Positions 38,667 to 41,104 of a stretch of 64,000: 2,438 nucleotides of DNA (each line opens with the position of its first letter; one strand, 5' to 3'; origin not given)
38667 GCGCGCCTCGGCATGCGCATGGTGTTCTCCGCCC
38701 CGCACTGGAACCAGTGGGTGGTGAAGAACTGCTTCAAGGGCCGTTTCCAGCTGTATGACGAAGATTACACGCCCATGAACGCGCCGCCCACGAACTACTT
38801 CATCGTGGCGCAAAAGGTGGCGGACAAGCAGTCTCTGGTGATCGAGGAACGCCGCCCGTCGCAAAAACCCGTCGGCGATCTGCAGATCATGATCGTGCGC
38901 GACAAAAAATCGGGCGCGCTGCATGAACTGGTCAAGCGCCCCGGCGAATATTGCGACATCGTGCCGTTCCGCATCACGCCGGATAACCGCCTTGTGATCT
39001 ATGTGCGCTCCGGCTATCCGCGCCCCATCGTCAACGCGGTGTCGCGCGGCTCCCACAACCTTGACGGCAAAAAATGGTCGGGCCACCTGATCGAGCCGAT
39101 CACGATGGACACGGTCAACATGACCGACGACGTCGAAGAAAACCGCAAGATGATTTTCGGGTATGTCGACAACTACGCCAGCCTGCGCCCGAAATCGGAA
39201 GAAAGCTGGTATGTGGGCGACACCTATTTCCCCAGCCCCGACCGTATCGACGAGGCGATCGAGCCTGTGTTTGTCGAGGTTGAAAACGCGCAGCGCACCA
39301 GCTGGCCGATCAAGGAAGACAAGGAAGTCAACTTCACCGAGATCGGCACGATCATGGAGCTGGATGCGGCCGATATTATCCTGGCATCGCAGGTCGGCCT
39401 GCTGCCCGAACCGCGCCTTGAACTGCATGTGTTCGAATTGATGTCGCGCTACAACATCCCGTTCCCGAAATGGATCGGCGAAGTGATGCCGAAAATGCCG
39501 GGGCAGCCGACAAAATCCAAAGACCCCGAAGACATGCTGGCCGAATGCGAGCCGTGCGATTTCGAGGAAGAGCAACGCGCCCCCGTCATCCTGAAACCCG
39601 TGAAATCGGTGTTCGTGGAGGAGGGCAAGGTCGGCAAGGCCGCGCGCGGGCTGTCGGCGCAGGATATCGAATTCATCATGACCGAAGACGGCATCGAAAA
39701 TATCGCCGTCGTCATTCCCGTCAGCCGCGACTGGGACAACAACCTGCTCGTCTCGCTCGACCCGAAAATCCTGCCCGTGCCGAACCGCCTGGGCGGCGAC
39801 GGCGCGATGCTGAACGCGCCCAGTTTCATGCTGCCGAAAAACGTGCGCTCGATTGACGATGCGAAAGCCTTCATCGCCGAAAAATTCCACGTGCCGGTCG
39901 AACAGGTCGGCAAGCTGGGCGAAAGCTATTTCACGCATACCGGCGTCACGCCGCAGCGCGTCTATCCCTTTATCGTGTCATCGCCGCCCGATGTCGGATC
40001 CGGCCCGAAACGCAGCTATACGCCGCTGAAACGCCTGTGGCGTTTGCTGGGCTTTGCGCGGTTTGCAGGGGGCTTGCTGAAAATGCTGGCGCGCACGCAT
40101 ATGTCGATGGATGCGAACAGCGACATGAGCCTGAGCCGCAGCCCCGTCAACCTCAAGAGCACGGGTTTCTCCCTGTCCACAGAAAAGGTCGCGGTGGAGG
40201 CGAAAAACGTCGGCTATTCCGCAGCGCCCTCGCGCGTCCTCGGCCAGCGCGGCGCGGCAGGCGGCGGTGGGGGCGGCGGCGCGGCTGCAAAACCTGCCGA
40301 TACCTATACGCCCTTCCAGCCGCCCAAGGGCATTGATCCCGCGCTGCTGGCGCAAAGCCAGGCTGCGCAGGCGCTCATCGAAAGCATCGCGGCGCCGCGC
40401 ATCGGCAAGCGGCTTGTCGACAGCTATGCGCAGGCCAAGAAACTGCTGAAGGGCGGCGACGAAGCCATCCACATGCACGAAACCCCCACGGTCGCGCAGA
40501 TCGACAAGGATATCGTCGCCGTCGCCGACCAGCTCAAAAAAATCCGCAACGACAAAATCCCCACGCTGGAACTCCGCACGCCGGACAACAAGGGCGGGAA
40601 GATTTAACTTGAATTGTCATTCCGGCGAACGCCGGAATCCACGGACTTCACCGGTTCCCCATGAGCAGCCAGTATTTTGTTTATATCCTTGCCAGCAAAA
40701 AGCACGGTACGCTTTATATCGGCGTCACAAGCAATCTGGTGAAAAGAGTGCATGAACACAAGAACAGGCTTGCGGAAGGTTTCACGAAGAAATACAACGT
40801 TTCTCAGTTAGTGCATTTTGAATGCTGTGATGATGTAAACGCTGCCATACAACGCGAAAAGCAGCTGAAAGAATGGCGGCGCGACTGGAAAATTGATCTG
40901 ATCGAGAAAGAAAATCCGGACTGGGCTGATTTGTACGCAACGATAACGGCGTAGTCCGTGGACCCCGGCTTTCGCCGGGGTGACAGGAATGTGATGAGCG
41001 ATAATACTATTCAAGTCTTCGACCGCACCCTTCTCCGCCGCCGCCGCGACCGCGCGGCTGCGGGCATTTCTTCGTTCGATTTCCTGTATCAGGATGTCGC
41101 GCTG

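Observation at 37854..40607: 917-aa orphan fusion protein: SAM methyltransferase head plus about 700 aa with two degenerate Nudix-fold-like segments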

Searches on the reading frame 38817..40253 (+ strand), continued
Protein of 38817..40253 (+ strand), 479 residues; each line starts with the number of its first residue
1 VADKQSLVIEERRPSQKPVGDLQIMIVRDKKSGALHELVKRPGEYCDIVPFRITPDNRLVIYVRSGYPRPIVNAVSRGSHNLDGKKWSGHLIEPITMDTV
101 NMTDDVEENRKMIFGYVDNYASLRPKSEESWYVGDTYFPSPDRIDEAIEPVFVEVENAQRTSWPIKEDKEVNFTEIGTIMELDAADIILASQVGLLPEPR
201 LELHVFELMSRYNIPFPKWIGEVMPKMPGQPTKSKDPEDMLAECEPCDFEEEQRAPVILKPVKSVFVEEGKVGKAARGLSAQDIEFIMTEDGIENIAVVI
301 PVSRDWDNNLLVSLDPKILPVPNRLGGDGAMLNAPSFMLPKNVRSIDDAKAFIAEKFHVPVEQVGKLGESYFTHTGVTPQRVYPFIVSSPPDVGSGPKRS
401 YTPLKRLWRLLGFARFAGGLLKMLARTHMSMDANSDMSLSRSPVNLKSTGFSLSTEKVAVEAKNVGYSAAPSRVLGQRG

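Call 65: list_cluster_members(proteins=[P0246, P0250, P0231, P0263, P0264, P0265, P0239, P0249, P0214, P0221])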
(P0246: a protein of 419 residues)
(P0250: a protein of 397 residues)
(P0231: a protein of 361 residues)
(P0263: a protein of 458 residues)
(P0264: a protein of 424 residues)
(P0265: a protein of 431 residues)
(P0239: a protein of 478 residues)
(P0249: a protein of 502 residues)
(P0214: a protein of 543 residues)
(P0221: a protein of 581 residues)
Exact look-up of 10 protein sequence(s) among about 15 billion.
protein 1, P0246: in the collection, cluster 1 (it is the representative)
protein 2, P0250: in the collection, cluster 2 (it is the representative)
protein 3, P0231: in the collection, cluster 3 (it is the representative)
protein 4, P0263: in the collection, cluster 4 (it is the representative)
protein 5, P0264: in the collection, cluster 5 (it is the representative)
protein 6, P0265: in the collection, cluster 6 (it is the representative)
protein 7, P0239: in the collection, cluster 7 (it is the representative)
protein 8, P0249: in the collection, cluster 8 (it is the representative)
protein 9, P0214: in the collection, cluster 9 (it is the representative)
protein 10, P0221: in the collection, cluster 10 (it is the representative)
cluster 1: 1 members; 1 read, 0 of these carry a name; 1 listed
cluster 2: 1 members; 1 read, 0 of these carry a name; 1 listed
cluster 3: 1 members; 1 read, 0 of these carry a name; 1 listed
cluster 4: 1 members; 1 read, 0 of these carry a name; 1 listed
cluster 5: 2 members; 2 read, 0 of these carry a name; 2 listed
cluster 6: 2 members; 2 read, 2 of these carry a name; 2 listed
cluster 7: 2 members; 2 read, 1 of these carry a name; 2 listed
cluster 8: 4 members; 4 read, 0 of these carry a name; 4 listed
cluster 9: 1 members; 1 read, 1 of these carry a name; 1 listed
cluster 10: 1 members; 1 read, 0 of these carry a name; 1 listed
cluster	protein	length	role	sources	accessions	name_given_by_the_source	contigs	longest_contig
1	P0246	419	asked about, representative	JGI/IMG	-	-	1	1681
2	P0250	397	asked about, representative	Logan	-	-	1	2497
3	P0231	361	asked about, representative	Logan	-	-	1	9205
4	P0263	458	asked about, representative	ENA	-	-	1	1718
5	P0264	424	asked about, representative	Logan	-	-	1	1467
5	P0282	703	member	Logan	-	-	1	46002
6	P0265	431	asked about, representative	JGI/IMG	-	hypothetical protein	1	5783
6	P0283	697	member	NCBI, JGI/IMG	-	SAM-dependent methyltransferase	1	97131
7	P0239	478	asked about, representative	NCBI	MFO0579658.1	MAG: SAM-dependent methyltransferase, partial [Polyangia bacterium]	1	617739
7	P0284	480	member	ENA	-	-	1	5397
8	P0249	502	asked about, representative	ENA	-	-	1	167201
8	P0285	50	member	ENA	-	-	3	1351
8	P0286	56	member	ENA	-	-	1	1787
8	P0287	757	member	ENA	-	-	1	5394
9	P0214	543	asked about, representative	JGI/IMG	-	hypothetical protein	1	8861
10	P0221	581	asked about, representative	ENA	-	-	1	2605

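Call 66: find_encoding_contigs(protein=P0283, flank=8000, max_places=1)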
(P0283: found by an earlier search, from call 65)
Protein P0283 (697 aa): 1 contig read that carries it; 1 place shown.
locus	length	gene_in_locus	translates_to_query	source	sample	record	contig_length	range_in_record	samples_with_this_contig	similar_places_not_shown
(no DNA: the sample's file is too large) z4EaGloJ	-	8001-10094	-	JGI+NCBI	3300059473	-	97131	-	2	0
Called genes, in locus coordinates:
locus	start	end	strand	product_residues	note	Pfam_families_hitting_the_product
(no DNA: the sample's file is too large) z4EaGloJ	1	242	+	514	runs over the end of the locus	PF07992:Pyr_redox_2 (weak), PF13450:NAD_binding_8 (faint), PF13738:Pyr_redox_3, PF00743:FMO-like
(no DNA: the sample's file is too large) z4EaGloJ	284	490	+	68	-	PF01381:HTH_3, PF13560:HTH_31 (weak), PF15943:YdaS_toxin (weak)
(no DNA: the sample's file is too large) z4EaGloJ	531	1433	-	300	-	PF12412:DUF3667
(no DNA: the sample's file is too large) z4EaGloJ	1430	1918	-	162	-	PF11964:SpoIIAA-like (weak)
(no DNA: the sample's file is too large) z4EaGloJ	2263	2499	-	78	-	-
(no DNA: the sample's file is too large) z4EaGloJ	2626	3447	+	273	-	PF00756:Esterase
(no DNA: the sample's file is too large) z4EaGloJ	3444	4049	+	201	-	-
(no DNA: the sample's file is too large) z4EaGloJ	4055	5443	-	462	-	PF07690:MFS_1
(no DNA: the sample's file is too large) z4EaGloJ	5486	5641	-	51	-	-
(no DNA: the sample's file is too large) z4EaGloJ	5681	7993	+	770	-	PF00069:Pkinase, PF01636:APH (faint), PF03109:ABC1 (faint), PF07714:PK_Tyr_Ser-Thr, PF13433:Peripla_BP_5 (weak), PF13458:Peripla_BP_6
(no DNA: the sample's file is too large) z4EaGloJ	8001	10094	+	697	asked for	PF00891:Methyltransf_2, PF13489:Methyltransf_23, PF08241:Methyltransf_11, PF08242:Methyltransf_12 (weak), PF13649:Methyltransf_25, PF13847:Methyltransf_31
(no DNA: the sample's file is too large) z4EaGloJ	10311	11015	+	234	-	PF04542:Sigma70_r2, PF04539:Sigma70_r3 (faint), PF08281:Sigma70_r4_2, PF04545:Sigma70_r4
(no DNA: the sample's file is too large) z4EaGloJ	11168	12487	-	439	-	PF13174:TPR_6 (faint), PF13181:TPR_8 (faint), PF07719:TPR_2 (faint), PF00027:cNMP_binding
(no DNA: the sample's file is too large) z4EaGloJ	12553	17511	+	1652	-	-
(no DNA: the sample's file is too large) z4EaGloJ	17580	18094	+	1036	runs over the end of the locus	PF07602:DUF1565 (faint), PF22842:Pel9A-like_beta_helix (faint), PF13229:Beta_helix (faint)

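Call 67: find_encoding_contigs(protein=P0282, flank=8000, max_places=1)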
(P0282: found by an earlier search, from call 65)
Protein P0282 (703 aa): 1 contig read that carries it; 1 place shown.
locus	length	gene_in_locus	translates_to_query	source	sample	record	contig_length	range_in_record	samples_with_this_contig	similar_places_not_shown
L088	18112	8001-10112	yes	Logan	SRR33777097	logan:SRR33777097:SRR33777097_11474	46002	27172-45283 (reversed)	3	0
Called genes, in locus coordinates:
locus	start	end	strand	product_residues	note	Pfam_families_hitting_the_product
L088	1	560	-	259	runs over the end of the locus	PF00106:adh_short, PF08659:KR, PF23441:SDR, PF13561:adh_short_C2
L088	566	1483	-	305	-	PF08443:RimK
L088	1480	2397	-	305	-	-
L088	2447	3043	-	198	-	-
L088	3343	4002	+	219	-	PF00484:Pro_CA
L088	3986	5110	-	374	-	PF22549:ARPP-2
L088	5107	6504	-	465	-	-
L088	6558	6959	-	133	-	PF01638:HxlR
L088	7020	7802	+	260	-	PF00106:adh_short, PF01370:Epimerase, PF13561:adh_short_C2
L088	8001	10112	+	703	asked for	PF00891:Methyltransf_2, PF13489:Methyltransf_23 (faint), PF08241:Methyltransf_11, PF08242:Methyltransf_12, PF13649:Methyltransf_25, PF13847:Methyltransf_31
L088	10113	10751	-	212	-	-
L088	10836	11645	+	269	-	PF00795:CN_hydrolase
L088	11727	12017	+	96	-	-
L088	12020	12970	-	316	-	-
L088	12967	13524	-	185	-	-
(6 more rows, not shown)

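Call 68: find_encoding_contigs(protein=P0241, flank=8000, max_places=1)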
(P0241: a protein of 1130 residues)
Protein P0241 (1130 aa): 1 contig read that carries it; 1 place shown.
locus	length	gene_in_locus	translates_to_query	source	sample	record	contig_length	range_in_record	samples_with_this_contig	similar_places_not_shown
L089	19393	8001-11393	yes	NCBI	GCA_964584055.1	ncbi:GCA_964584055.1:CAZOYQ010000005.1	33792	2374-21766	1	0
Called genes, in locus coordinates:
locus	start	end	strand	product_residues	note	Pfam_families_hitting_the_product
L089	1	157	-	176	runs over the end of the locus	-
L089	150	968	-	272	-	PF14681:UPRTase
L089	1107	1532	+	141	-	-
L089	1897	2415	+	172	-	-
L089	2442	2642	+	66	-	-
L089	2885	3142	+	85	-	PF21748:UPF0150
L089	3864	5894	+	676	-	PF00041:fn3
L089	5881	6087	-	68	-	-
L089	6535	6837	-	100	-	-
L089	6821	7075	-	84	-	-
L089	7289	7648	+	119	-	-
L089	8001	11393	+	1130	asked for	PF01636:APH (weak), PF00891:Methyltransf_2 (faint), PF05175:MTS (faint), PF08241:Methyltransf_11, PF13649:Methyltransf_25, PF13847:Methyltransf_31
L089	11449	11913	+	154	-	PF27746:Small_heat_shock_put (weak), PF00011:HSP20, PF17886:ArsA_HSP20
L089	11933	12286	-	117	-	-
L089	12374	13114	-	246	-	PF00089:Trypsin, PF13365:Trypsin_2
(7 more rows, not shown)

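Call 78: find_encoding_contigs(protein=P0239, flank=8000, max_places=1)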
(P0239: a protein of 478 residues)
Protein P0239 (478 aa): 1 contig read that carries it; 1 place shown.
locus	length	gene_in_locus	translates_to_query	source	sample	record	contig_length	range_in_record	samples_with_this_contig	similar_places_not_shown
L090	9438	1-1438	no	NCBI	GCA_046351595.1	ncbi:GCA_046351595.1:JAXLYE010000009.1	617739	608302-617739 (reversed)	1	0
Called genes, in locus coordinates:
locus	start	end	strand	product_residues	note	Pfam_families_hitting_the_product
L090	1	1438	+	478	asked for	?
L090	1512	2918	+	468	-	PF00246:Peptidase_M14, PF13620:CarboxypepD_reg (faint)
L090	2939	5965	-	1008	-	PF00012:HSP70, PF12531:DUF3731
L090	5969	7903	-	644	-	PF06723:MreB_Mbl (faint), PF00012:HSP70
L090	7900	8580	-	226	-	PF10816:DUF2760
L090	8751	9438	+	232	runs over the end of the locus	PF03006:HlyIII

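Call 79: find_encoding_contigs(protein=P0249, flank=8000, max_places=1)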
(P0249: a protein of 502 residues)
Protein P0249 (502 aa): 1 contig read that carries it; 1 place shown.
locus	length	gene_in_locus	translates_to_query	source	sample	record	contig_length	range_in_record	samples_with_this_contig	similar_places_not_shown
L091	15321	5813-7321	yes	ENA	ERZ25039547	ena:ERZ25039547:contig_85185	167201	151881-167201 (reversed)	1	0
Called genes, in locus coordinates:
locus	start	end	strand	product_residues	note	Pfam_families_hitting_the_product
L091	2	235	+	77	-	?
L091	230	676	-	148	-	PF04237:YjbR (weak)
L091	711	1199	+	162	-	-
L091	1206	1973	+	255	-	PF00149:Metallophos, PF12850:Metallophos_2 (faint)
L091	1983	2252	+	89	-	-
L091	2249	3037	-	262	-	PF00293:NUDIX, PF19368:WHD_AraR, PF21906:WHD_NrtR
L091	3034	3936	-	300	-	-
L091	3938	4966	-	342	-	PF01145:Band_7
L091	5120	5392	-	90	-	-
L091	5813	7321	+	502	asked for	-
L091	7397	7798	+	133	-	-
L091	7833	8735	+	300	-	PF03747:ADP_ribosyl_GH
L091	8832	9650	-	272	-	-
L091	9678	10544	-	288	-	-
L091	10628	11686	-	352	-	PF10102:DUF2341, PF13385:Laminin_G_3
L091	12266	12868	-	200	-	PF02615:Ldh_2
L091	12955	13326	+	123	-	-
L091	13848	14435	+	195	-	PF21340:Polysacc_lyase-like (weak)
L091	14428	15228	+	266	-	PF03372:Exo_endo_phos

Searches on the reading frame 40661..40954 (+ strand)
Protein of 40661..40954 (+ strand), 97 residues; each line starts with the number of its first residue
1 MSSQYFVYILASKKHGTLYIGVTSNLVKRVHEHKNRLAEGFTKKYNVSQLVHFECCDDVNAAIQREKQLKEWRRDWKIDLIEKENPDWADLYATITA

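Call 15: search_protein_families(library=pfam, proteins=[window:40661-40954:+], max_evalue=0.001)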
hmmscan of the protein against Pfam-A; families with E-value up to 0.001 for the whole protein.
window:40661-40954:+ (97 aa): 2 families
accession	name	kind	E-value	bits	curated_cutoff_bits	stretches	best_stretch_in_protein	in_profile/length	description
PF01541.30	GIY-YIG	-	6.4e-16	58.9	22.6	1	4-78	1-77/78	GIY-YIG catalytic domain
PF10544.15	T5orf172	-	0.00038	21.3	20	1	6-66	2-66/101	T5orf172 domain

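Call 39: search_protein_families(library=ncbifam, proteins=[window:40661-40954:+], max_evalue=0.00001)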
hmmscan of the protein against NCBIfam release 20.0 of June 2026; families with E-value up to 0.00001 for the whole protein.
window:40661-40954:+ (97 aa): 0 families

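Call 70: search_protein_families(library=padloc, proteins=[window:40661-40954:+], max_evalue=0.01)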
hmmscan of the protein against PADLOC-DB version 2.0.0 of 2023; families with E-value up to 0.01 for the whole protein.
window:40661-40954:+ (97 aa): 3 families
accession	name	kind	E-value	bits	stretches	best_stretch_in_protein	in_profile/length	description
PDLC04925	PDC-S14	-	0.0022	15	1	4-38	62-98/301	-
PDLC03975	UzuA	-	0.0047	14.6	1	7-33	159-185/277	-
PDLC04924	PDC-S14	-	0.0048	14.6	1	2-36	47-83/280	-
